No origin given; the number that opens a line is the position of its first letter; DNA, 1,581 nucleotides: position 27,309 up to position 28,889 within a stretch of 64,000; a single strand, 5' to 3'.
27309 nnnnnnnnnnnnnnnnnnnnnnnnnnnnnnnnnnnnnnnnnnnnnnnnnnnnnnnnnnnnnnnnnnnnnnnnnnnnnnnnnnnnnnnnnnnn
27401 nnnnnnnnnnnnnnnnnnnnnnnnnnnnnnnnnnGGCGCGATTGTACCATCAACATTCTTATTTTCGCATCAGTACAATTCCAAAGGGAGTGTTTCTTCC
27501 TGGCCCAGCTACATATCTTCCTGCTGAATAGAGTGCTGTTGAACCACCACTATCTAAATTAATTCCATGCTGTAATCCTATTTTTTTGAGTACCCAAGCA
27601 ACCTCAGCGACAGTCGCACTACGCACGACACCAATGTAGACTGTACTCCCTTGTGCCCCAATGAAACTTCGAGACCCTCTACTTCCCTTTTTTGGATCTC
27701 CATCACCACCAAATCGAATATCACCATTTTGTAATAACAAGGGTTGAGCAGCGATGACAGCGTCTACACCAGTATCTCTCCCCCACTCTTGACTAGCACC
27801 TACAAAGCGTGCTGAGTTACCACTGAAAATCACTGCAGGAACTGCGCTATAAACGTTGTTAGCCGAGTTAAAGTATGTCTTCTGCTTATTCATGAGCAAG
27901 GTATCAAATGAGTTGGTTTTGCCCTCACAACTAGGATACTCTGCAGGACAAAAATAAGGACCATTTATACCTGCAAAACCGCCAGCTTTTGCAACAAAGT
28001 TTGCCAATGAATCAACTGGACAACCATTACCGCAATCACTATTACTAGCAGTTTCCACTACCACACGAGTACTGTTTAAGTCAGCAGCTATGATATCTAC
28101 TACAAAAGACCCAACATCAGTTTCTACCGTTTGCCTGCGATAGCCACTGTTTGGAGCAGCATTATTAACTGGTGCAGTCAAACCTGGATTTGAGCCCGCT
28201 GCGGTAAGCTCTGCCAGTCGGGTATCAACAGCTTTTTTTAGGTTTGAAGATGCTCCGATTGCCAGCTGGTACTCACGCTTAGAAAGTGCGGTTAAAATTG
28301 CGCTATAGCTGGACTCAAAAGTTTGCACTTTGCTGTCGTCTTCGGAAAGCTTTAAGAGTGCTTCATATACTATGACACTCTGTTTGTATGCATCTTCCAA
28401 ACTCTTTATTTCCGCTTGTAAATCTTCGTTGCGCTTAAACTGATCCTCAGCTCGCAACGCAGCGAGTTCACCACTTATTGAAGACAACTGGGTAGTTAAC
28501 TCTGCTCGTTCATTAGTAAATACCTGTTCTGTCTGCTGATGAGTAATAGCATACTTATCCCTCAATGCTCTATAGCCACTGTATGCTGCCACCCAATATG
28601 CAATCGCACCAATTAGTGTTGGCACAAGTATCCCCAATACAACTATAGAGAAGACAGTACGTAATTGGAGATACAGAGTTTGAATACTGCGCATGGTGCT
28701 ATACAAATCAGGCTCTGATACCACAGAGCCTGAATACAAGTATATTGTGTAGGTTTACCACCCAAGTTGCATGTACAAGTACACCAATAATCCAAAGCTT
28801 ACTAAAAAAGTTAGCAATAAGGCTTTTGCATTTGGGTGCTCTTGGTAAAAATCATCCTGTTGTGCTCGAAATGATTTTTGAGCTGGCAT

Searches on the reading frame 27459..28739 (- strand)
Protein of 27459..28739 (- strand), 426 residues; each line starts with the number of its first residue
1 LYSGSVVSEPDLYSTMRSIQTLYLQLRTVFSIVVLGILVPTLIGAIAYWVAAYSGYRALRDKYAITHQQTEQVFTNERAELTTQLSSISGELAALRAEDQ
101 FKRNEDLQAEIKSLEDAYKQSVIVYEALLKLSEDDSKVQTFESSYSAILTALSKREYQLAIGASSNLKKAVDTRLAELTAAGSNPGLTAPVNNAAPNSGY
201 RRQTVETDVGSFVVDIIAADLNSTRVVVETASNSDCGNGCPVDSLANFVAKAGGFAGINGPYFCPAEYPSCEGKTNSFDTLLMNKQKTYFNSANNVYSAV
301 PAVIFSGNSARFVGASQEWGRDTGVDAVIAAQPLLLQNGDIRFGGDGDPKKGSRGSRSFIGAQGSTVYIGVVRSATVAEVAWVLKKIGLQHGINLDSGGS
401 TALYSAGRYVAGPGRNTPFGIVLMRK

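Call 4: search_protein_families(library=pfam, proteins=[window:27459-28739:-], max_evalue=0.01)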
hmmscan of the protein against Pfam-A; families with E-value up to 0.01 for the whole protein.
window:27459-28739:- (426 aa): 1 family
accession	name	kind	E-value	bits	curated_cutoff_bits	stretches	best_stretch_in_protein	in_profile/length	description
PF09992.14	NAGPA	-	1.4e-13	51.9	25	1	281-422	22-167/169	Phosphodiester glycosidase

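Call 5: search_protein_families(library=ncbifam, proteins=[window:27459-28739:-], max_evalue=0.01)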
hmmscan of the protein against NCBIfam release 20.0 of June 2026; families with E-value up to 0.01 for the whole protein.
window:27459-28739:- (426 aa): 0 families

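Call 76: search_protein_families(library=padloc, proteins=[window:27459-28739:-], max_evalue=0.01)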
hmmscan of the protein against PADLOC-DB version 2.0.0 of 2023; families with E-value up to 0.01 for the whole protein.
window:27459-28739:- (426 aa): 0 families
